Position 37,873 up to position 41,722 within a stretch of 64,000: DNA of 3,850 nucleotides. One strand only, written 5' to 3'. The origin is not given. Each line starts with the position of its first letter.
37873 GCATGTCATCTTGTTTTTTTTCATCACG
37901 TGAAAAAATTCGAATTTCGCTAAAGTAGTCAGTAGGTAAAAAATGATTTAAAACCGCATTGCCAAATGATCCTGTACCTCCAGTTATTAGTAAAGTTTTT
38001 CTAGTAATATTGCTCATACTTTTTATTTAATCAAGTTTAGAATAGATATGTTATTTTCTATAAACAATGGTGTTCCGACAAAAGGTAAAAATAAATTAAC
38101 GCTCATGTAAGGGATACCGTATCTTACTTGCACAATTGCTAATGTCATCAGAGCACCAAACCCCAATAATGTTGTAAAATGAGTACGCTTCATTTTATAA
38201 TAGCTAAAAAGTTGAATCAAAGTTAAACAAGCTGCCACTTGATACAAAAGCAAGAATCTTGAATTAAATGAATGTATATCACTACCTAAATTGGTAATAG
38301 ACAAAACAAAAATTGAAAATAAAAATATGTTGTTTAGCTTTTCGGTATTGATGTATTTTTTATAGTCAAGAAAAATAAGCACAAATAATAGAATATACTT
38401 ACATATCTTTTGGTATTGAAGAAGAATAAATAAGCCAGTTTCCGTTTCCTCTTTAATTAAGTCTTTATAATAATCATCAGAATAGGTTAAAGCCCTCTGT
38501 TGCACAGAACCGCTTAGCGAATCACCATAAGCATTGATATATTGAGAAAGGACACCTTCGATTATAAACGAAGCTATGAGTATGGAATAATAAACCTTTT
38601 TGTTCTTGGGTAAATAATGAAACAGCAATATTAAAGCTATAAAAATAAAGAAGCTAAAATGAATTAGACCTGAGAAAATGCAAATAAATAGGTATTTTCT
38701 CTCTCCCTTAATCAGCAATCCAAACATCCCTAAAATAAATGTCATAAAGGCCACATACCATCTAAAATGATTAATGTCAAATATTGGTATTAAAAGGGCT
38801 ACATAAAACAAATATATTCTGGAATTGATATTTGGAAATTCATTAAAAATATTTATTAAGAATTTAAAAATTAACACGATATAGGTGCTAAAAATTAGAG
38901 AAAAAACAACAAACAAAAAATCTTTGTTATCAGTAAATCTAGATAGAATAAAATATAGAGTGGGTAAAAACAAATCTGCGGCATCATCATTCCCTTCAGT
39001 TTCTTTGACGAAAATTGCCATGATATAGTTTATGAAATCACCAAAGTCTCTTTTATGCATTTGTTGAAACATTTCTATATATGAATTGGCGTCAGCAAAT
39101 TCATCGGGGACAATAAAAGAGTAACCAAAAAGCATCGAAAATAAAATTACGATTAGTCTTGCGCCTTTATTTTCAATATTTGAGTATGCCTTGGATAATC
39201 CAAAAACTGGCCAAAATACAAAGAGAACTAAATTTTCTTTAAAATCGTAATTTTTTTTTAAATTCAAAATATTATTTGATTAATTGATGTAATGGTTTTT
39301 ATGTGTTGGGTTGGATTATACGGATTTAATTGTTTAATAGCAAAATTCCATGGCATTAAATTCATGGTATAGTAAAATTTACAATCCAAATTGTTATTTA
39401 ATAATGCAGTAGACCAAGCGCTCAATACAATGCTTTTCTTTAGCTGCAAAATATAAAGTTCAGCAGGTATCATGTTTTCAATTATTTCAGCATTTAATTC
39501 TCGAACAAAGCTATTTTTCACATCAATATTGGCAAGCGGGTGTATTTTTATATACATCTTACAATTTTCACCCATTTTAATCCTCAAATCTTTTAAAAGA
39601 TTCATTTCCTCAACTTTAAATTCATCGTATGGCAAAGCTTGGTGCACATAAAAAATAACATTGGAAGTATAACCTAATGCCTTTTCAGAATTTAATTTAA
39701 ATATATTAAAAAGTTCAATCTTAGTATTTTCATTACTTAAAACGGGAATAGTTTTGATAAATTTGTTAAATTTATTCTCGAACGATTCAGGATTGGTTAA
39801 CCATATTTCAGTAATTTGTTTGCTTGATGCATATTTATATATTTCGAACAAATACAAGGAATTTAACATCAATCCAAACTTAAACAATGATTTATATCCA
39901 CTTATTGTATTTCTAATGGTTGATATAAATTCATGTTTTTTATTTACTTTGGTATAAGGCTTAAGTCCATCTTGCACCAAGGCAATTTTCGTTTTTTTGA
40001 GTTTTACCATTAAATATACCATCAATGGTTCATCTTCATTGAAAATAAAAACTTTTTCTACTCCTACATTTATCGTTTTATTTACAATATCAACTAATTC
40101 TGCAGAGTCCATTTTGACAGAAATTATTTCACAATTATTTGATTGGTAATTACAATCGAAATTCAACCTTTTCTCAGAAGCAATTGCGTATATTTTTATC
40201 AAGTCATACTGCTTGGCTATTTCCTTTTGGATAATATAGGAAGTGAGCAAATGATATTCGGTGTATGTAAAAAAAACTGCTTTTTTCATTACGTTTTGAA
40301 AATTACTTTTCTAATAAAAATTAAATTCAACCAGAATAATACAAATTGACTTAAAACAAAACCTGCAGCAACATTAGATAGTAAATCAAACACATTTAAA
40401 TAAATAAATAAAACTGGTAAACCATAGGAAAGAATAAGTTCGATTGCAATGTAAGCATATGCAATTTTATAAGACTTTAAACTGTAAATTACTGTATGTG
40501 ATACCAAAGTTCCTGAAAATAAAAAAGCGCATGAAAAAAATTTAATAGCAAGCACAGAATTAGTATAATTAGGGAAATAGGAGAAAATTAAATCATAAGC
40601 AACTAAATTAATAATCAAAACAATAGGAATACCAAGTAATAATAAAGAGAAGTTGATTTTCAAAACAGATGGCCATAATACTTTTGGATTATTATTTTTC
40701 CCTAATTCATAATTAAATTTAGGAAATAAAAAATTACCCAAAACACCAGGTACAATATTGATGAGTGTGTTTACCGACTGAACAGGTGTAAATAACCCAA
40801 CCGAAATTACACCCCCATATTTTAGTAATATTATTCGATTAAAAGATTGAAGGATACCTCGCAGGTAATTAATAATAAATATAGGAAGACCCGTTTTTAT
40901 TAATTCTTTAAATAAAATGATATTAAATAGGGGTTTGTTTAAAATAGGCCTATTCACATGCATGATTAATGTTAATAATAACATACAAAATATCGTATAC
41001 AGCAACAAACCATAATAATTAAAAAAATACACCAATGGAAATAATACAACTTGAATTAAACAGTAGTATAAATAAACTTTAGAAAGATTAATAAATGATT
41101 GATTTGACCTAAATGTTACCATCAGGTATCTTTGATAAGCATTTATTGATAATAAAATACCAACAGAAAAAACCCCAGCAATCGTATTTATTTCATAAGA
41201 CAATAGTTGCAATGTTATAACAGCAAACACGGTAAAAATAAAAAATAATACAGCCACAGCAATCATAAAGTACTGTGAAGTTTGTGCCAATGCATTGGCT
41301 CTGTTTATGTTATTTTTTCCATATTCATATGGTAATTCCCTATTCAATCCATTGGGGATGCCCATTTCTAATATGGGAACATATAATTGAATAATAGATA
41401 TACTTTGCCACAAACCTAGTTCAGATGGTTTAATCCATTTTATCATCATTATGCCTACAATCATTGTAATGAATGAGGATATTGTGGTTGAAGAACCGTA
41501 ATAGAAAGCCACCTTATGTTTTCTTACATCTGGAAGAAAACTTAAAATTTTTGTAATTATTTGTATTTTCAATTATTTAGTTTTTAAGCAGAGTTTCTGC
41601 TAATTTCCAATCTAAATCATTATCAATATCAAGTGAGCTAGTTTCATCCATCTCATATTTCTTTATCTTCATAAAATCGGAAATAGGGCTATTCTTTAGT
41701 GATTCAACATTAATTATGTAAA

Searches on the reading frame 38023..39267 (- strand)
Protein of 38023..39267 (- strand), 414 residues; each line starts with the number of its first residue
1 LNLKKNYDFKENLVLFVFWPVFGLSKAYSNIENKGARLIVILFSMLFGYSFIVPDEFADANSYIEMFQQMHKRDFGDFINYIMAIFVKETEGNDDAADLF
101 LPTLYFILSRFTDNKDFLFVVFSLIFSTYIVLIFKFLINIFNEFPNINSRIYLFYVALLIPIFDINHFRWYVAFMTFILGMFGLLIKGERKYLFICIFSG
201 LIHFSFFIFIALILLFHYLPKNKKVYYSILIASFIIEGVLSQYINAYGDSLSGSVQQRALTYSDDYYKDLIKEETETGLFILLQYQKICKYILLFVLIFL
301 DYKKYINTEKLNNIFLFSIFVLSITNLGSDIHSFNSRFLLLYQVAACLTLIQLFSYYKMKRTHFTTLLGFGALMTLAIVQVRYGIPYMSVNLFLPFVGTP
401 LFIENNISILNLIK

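Call 67: search_protein_families(library=pfam, proteins=[window:38023-39267:-], max_evalue=0.001)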
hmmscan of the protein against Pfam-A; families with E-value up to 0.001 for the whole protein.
window:38023-39267:- (414 aa): 1 family
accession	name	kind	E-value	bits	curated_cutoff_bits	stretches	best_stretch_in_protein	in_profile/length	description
PF14897.12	EpsG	-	9.8e-15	54.9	30.1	1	39-379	5-307/326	EpsG family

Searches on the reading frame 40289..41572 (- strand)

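Call 67: search_protein_families(library=pfam, proteins=[window:40289-41572:-], max_evalue=0.001)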
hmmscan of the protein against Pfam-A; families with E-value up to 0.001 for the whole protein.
window:40289-41572:- (427 aa): 1 family
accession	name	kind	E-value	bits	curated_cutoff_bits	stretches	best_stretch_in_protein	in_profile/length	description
PF01554.23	MatE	-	2.1e-05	24.7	24.9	1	31-129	8-106/161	MatE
